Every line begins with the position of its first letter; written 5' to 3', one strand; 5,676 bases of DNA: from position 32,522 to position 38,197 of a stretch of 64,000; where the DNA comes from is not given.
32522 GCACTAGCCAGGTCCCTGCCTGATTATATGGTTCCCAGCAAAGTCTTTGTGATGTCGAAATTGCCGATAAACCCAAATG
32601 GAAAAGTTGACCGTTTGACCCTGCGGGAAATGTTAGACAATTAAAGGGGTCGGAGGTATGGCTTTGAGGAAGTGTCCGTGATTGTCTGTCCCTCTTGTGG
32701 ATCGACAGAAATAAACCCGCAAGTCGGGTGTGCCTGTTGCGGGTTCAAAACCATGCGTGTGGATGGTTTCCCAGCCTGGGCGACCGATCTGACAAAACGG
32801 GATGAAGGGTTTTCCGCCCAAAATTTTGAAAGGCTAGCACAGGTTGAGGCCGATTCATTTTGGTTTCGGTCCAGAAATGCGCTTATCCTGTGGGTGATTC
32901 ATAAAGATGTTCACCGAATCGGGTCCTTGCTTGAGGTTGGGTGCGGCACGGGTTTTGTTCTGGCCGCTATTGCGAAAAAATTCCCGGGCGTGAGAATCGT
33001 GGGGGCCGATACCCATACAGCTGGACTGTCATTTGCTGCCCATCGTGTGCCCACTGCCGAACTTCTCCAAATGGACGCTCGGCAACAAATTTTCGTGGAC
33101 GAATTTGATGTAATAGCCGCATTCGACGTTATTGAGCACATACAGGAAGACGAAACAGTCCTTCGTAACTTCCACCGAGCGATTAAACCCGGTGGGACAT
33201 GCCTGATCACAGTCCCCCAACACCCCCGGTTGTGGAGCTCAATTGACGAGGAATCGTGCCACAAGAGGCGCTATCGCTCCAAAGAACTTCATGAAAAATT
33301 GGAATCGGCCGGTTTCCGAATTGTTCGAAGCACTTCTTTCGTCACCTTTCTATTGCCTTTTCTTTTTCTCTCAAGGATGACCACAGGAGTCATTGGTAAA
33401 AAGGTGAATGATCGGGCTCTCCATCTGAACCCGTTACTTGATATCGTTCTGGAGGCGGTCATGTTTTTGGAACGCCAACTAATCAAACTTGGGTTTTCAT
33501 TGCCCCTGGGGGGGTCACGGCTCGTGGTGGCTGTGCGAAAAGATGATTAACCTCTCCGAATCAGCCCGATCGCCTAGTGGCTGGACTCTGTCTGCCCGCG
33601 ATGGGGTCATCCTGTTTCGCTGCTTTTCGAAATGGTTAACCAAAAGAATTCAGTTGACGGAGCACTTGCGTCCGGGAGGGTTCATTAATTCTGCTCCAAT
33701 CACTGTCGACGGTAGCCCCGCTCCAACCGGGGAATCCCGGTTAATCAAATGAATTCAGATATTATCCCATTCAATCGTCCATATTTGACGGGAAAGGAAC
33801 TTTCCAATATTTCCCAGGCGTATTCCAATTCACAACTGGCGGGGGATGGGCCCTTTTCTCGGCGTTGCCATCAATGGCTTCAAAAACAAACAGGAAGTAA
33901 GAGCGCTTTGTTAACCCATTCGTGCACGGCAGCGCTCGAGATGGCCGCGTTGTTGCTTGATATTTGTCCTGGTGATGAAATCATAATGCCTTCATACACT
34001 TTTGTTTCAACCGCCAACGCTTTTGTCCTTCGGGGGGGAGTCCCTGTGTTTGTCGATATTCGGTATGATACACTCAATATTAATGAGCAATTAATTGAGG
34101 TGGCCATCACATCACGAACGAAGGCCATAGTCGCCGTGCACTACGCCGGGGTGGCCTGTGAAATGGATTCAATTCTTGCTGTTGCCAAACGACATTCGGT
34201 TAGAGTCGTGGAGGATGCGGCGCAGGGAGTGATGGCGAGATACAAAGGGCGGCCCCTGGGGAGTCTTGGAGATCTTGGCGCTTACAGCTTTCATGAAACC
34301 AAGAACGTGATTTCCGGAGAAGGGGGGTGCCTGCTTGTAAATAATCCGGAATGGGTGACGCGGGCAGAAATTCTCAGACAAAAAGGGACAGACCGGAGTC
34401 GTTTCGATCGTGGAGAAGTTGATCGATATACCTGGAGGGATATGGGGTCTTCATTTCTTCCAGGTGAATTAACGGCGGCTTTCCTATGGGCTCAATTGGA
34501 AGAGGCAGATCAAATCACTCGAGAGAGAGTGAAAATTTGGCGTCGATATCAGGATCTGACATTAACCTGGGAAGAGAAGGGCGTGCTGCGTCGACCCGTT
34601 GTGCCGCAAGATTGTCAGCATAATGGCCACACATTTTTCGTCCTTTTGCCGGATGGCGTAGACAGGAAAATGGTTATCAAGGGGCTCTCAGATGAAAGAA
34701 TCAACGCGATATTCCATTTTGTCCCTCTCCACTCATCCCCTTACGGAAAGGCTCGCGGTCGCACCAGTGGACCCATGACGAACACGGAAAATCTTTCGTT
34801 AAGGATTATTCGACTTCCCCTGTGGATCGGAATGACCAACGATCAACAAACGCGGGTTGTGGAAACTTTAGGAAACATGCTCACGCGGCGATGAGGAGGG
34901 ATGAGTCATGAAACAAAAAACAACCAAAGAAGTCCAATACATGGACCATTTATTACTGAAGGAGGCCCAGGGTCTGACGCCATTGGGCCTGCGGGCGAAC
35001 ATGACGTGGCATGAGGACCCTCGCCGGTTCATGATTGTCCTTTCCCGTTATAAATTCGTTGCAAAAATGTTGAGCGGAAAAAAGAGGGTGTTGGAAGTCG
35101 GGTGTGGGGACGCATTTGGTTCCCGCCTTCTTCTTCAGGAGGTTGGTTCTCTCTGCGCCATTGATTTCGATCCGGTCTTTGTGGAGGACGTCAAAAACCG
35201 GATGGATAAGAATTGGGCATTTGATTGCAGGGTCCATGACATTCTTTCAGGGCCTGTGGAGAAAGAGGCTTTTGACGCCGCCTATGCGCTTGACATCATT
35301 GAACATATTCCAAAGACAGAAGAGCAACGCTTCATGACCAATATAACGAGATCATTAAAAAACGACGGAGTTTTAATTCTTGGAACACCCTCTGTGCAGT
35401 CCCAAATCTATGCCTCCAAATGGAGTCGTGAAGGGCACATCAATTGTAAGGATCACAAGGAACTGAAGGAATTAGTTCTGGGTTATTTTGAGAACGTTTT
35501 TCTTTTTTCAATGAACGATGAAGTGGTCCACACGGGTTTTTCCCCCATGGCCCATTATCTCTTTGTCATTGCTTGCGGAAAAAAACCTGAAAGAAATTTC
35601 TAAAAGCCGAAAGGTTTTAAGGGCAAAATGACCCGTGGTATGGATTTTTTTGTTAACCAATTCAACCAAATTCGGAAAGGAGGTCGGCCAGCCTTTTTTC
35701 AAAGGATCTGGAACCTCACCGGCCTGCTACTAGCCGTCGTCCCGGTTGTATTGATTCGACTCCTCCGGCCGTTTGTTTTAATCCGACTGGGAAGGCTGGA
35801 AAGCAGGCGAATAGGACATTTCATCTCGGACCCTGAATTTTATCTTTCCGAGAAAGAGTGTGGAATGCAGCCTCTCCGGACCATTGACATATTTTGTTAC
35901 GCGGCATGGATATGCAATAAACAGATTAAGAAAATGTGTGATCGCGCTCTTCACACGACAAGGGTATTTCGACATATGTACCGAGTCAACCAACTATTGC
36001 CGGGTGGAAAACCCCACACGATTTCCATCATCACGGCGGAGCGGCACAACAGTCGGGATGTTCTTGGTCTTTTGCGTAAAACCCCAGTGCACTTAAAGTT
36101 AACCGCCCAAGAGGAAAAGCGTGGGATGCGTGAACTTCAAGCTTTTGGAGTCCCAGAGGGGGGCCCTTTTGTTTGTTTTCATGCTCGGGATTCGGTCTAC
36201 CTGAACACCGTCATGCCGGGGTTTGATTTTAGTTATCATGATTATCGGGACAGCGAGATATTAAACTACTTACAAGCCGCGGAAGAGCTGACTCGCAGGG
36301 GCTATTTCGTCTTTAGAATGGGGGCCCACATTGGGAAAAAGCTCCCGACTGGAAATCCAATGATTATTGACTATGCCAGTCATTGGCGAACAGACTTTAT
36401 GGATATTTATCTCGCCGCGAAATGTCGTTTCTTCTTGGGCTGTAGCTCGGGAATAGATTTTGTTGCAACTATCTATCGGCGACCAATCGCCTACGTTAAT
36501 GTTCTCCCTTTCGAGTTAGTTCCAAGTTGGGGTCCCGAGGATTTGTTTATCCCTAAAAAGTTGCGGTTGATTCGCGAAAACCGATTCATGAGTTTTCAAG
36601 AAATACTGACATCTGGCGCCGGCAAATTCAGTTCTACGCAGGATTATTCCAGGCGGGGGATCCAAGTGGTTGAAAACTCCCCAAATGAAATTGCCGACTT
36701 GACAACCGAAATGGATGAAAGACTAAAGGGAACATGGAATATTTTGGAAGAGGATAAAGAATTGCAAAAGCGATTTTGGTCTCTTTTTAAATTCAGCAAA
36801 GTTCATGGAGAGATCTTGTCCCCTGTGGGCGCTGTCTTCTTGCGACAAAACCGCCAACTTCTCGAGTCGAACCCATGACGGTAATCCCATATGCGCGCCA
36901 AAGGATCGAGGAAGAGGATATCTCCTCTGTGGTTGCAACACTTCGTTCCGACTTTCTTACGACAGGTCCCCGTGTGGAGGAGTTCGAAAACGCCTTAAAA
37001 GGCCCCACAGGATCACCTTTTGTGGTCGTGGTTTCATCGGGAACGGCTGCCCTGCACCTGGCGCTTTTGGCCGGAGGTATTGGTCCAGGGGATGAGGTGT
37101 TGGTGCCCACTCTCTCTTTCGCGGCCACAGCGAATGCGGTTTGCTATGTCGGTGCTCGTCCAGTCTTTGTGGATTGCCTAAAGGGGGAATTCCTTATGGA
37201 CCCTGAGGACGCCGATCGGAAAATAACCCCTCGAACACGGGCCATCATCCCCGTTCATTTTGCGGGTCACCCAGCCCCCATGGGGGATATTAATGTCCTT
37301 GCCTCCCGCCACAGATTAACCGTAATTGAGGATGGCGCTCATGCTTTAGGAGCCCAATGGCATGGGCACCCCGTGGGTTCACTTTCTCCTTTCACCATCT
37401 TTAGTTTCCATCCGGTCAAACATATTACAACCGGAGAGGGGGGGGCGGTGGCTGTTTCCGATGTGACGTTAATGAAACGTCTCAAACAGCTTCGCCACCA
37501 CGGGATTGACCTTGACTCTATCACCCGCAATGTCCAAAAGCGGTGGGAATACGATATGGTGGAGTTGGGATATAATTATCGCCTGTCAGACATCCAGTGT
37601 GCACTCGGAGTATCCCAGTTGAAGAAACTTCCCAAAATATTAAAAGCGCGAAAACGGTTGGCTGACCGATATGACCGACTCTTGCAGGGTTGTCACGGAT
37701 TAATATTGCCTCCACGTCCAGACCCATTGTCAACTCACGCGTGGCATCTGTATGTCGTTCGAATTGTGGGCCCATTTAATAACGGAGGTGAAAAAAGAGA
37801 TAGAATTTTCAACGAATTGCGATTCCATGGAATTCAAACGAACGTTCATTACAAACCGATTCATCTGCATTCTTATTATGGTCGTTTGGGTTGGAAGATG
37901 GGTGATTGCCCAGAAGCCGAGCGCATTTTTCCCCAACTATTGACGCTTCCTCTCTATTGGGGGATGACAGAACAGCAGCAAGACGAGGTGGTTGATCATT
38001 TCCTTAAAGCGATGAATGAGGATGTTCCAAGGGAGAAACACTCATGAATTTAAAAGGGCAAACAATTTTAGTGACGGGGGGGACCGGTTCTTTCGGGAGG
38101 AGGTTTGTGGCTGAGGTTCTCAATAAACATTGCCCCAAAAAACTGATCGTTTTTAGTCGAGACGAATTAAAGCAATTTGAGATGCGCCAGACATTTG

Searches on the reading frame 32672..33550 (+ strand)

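Call 29: search_protein_families(library=pfam, proteins=[window:32672-33550:+], max_evalue=0.001)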
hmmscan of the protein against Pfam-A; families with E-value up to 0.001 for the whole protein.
window:32672-33550:+ (292 aa): 10 families
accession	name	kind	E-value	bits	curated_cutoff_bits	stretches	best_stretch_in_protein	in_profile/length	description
PF08242.18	Methyltransf_12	-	1.6e-17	64.5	30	1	87-176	1-97/98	Methyltransferase domain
PF13489.12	Methyltransf_23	-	3.3e-17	63.1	27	1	84-218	24-162/164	Methyltransferase domain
PF08241.18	Methyltransf_11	-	1.2e-16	61.6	21.2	1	87-179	1-95/95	Methyltransferase domain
PF13649.12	Methyltransf_25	-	1.2e-15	58.4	27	1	87-175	2-97/97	Methyltransferase domain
PF13847.12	Methyltransf_31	-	1.9e-12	47.5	27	1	85-213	6-144/145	Methyltransferase domain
PF00891.24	Methyltransf_2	-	0.00011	22.1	22.3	1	78-179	58-164/210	O-methyltransferase domain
PF05175.20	MTS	-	0.00033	20.8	23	1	75-148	26-102/170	Methyltransferase small domain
PF02390.23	Methyltransf_4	-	0.00063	19.7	24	0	86-126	5-45/173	Putative methyltransferase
PF24675.1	NpmA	-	0.00071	19.4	60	0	158-221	115-181/214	16S rRNA (adenine(1408)-N(1))-methyltransferase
PF02353.26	CMAS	-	0.00082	19.2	27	0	85-179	65-164/273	Mycolic acid cyclopropane synthetase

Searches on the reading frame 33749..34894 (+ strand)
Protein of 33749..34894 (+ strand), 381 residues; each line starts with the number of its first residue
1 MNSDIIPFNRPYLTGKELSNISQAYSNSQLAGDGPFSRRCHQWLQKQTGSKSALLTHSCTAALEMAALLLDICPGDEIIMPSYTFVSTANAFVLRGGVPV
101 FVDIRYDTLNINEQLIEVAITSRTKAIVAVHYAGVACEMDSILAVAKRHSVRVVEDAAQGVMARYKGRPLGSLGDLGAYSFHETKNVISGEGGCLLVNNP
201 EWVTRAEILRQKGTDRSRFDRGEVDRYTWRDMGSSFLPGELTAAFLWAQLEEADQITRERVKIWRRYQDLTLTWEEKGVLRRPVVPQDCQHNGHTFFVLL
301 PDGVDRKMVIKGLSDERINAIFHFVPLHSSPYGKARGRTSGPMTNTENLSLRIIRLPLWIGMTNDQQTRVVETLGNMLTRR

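Call 7: search_protein_families(library=pfam, proteins=[window:33749-34894:+], max_evalue=0.001)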
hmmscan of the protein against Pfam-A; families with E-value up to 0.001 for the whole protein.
window:33749-34894:+ (381 aa): 3 families
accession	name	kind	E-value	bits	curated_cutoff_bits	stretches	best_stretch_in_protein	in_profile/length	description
PF01041.23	DegT_DnrJ_EryC1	-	2e-86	290.9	19.8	1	15-374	5-359/360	DegT/DnrJ/EryC1/StrS aminotransferase family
PF00155.27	Aminotran_1_2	-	5.5e-06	26.2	19.7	1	44-158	55-187/361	Aminotransferase class I and II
PF00266.25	Aminotran_5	-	0.00049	19.6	21.5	1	51-163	62-182/371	Aminotransferase class-V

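Call 26: search_protein_families(library=ncbifam, proteins=[window:33749-34894:+], max_evalue=0.00001)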
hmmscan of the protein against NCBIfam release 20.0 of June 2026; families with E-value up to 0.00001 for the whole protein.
window:33749-34894:+ (381 aa): 10 families
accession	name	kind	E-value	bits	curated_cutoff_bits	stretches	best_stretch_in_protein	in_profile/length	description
NF008687.0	PRK11706.1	equivalog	3.2e-174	579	375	1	6-377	2-373/375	dTDP-4-amino-4,6-dideoxygalactose transaminase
TIGR02379.1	ECA_wecE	subfamily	6.8e-174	578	434.85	1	5-378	1-375/376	dTDP-4-amino-4,6-dideoxy-D-glucose transaminase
NF008658.2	PRK11658.1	equivalog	1.2e-66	225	631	1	3-378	2-377/379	UDP-4-amino-4-deoxy-L-arabinose aminotransferase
TIGR03588.1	PseC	equivalog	4.2e-64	216.8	423.5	1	6-377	2-379/380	UDP-4-amino-4,6-dideoxy-N-acetyl-beta-L-altrosamine transaminase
TIGR04181.1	NHT_00031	hypoth_equivalog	1.1e-48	165.9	420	1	6-357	1-357/359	LegC family aminotransferase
TIGR04427.1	PLP_DesI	equivalog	2.8e-40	138.6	650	1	19-373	36-378/390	dTDP-4-dehydro-6-deoxyglucose aminotransferase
NF011936.0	PRK15407.1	equivalog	1.5e-39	135.9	423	1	41-378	71-436/440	lipopolysaccharide biosynthesis protein RfbH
NF005816.0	PRK07682.1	equivalog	3.8e-08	32.4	620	1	53-151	93-197/390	aminotransferase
NF005817.0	PRK07683.1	equivalog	3.5e-07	29.3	575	1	52-156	91-200/387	aminotransferase A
NF004621.0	PRK05957.1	equivalog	6.1e-07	28.5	498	1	65-130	103-167/389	pyridoxal phosphate-dependent aminotransferase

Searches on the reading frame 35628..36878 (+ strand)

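Call 7: search_protein_families(library=pfam, proteins=[window:35628-36878:+], max_evalue=0.001)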
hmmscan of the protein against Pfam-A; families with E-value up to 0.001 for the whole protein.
window:35628-36878:+ (416 aa): 0 families

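Call 26: search_protein_families(library=ncbifam, proteins=[window:35628-36878:+], max_evalue=0.00001)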
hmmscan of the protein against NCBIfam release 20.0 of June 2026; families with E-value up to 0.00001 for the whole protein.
window:35628-36878:+ (416 aa): 1 family
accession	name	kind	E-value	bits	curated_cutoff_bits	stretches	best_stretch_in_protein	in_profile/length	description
TIGR04372.1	glycosyl_04372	domain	2.2e-70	236.3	45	1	180-387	2-207/207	TIGR04372 family glycosyltransferase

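Call 86: search_protein_families(library=pfam, proteins=[window:35628-36878:+], max_evalue=0.01)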
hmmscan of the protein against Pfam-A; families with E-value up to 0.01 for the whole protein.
window:35628-36878:+ (416 aa): 0 families

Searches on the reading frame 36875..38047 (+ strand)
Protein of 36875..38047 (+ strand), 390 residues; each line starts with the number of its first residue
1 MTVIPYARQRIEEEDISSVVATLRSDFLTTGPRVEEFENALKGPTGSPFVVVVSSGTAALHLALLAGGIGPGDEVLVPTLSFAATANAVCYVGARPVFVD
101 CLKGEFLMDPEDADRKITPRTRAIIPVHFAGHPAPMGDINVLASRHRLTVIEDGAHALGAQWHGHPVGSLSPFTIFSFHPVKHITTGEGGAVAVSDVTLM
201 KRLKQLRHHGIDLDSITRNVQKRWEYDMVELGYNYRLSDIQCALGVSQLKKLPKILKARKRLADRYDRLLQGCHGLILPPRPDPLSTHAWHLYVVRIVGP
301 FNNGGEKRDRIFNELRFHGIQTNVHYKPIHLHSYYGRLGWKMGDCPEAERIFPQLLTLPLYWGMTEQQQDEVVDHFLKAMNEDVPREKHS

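Call 7: search_protein_families(library=pfam, proteins=[window:36875-38047:+], max_evalue=0.001)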
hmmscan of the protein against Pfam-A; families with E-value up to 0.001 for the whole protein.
window:36875-38047:+ (390 aa): 2 families
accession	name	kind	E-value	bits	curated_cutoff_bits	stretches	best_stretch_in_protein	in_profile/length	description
PF01041.23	DegT_DnrJ_EryC1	-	4.8e-116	388.3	19.8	1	10-375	2-358/360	DegT/DnrJ/EryC1/StrS aminotransferase family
PF00155.27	Aminotran_1_2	-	6.7e-06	26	19.7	1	51-124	69-150/361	Aminotransferase class I and II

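Call 26: search_protein_families(library=ncbifam, proteins=[window:36875-38047:+], max_evalue=0.00001)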
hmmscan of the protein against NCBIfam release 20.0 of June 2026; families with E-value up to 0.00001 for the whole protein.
window:36875-38047:+ (390 aa): 11 families
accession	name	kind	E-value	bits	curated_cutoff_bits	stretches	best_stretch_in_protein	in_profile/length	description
TIGR03588.1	PseC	equivalog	2.3e-126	421.7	423.5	1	4-378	2-378/380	UDP-4-amino-4,6-dideoxy-N-acetyl-beta-L-altrosamine transaminase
NF008658.2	PRK11658.1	equivalog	4.5e-92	308.6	631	1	3-376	4-373/379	UDP-4-amino-4-deoxy-L-arabinose aminotransferase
NF008687.0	PRK11706.1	equivalog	1.3e-71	241.3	375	1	4-379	2-373/375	dTDP-4-amino-4,6-dideoxygalactose transaminase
TIGR04181.1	NHT_00031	hypoth_equivalog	1.5e-70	237.9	420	1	10-359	7-357/359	LegC family aminotransferase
TIGR02379.1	ECA_wecE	subfamily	3.1e-54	184.2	434.85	1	14-380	12-375/376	dTDP-4-amino-4,6-dideoxy-D-glucose transaminase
TIGR04427.1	PLP_DesI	equivalog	2.5e-51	175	650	1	22-360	41-363/390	dTDP-4-dehydro-6-deoxyglucose aminotransferase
NF011936.0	PRK15407.1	equivalog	7.3e-51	173.2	423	1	2-382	35-438/440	lipopolysaccharide biosynthesis protein RfbH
NF041364.1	GntC_guanitoxin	equivalog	5.4e-08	32.1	415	1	50-127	62-141/356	guanitoxin biosynthesis PLP-dependent (S)-gamma-hydroxy-L-arginine cyclodehydratase GntC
NF005816.0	PRK07682.1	equivalog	1.1e-07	30.8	620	1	51-153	94-202/390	aminotransferase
NF004770.0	PRK06108.1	subfamily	7e-07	28.4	422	1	48-125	97-175/396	pyridoxal phosphate-dependent aminotransferase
NF009079.0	PRK12414.1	subfamily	8.3e-06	25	481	0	50-125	93-167/384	methionine aminotransferase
